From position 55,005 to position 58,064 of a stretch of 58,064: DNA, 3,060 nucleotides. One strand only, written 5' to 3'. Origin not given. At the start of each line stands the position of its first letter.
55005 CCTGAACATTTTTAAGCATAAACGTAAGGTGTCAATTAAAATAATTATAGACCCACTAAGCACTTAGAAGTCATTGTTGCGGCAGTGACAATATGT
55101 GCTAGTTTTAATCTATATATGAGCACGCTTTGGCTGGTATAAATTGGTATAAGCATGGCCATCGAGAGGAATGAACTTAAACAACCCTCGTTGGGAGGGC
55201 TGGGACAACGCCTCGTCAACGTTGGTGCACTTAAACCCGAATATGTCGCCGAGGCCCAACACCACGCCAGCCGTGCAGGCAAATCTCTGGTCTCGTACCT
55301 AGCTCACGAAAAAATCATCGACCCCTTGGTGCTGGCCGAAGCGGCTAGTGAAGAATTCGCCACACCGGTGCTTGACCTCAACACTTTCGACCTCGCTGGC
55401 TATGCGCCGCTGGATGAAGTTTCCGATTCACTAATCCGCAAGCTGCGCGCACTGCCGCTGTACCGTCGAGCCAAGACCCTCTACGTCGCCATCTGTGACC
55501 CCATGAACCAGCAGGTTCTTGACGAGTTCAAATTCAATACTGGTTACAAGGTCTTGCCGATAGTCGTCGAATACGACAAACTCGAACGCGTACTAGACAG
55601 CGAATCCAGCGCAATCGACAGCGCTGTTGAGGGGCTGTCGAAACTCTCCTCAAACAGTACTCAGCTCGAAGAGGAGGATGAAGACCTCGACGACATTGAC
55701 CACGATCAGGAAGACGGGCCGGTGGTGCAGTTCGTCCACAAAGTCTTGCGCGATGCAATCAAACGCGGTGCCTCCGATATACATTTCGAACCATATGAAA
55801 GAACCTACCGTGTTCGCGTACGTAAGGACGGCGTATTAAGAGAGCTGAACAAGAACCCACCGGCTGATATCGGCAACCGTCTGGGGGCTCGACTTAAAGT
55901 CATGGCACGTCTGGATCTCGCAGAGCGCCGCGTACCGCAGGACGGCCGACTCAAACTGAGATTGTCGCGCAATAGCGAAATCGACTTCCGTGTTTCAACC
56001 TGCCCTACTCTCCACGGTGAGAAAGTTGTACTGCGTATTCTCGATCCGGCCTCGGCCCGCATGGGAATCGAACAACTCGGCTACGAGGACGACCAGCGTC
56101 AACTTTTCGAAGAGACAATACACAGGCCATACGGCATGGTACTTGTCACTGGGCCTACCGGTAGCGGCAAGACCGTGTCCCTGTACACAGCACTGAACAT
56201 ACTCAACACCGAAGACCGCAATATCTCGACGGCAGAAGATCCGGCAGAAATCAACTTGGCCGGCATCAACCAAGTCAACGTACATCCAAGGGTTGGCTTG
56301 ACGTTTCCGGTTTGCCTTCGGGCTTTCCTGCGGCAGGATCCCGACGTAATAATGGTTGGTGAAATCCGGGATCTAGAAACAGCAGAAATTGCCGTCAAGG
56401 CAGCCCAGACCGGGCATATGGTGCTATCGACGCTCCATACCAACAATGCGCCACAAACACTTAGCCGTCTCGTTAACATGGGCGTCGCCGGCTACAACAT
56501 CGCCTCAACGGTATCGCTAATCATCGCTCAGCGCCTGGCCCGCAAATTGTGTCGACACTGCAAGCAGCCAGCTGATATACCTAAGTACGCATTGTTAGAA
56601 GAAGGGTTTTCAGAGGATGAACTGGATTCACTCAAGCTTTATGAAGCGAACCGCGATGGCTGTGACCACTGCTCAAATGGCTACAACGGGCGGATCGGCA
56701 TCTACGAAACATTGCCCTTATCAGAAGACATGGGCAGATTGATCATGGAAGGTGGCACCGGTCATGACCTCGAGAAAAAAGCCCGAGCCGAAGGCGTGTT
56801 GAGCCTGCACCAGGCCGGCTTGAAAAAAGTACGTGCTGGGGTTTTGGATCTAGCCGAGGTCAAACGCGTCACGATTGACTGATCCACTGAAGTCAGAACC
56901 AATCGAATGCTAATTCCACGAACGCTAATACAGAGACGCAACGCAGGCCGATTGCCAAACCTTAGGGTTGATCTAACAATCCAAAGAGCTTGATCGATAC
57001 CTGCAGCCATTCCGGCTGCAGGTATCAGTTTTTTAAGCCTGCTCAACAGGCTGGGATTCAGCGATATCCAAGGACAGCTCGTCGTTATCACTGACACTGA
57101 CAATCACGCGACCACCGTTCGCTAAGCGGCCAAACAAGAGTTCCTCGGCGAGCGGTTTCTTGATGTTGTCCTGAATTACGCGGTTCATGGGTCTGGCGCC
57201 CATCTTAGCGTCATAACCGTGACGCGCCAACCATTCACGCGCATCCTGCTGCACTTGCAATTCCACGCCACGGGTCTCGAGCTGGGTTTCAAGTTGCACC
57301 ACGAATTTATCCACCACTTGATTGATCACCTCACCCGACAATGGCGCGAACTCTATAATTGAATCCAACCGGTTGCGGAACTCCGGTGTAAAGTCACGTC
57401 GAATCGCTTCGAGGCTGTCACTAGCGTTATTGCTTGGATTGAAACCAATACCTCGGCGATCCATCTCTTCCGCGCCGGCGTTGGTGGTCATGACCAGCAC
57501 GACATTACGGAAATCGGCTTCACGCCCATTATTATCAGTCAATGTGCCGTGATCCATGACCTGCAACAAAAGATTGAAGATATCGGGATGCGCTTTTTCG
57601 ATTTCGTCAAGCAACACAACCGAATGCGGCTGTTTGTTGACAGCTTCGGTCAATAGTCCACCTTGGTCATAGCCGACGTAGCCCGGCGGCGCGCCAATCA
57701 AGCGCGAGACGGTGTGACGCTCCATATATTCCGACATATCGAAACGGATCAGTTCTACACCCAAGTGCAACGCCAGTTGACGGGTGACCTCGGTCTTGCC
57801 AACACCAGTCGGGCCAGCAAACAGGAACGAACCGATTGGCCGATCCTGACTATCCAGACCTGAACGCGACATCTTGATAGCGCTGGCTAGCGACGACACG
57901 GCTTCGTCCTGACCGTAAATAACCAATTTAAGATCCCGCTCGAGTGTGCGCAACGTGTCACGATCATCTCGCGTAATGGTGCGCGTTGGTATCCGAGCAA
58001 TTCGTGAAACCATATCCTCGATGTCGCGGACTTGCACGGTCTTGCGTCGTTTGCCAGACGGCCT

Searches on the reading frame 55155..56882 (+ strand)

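Call 11: search_protein_families(library=pfam, proteins=[window:55155-56882:+])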
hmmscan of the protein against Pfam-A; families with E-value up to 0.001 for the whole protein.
window:55155-56882:+ (575 aa): 3 families
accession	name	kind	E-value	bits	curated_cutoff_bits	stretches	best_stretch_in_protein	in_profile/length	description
PF00437.27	T2SSE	-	1.9e-144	481.3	24.9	1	185-571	3-370/370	Type II/IV secretion system protein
PF05157.20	MshEN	-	2.9e-13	50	23.1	1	69-148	2-81/90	MshEN domain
PF13604.12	AAA_30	-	0.00012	22.3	27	1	310-357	2-49/191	AAA domain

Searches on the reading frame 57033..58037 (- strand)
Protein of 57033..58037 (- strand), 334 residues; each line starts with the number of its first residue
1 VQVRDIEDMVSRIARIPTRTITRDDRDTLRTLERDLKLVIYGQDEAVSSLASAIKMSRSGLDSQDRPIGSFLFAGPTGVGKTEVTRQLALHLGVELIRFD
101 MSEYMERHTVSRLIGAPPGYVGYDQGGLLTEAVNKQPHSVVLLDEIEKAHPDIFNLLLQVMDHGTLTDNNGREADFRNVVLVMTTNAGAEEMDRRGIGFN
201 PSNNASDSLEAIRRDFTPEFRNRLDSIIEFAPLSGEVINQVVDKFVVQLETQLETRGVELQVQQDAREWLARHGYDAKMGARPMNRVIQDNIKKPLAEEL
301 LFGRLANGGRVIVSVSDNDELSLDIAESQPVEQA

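Call 11: search_protein_families(library=pfam, proteins=[window:57033-58037:-])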
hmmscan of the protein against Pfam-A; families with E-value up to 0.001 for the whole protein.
window:57033-58037:- (334 aa): 9 families
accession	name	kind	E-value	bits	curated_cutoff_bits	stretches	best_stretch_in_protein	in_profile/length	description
PF07724.20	AAA_2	-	9.5e-61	205.1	27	1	66-227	1-166/166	AAA domain (Cdc48 subfamily)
PF10431.15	ClpB_D2-small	-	1.3e-26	92.8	21.9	1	233-313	1-81/81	C-terminal, D2-small domain, of ClpB protein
PF07728.20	AAA_5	-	1.3e-13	51.6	22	1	71-189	2-125/139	AAA domain (dynein-related subfamily)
PF00004.35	AAA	-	1.7e-11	45.1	21.2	1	72-192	2-114/131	ATPase family associated with various cellular activities (AAA)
PF13401.12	AAA_22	-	1.4e-06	29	27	1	70-163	7-110/130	AAA domain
PF00158.32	Sigma54_activat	-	6.2e-05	23.2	20.2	1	70-192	24-148/168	Sigma-54 interaction domain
PF07726.17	AAA_3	-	0.00037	20.8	27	0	72-190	3-114/131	ATPase family associated with various cellular activities (AAA)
PF12774.13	AAA_6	-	0.00055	19.5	25.2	1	74-113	38-77/327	Hydrolytic ATP binding site of dynein motor region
PF20030.5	bpMoxR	-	0.00067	19.2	27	0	72-166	35-126/205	MoxR domain in the MoxR-vWA-beta-propeller ternary systems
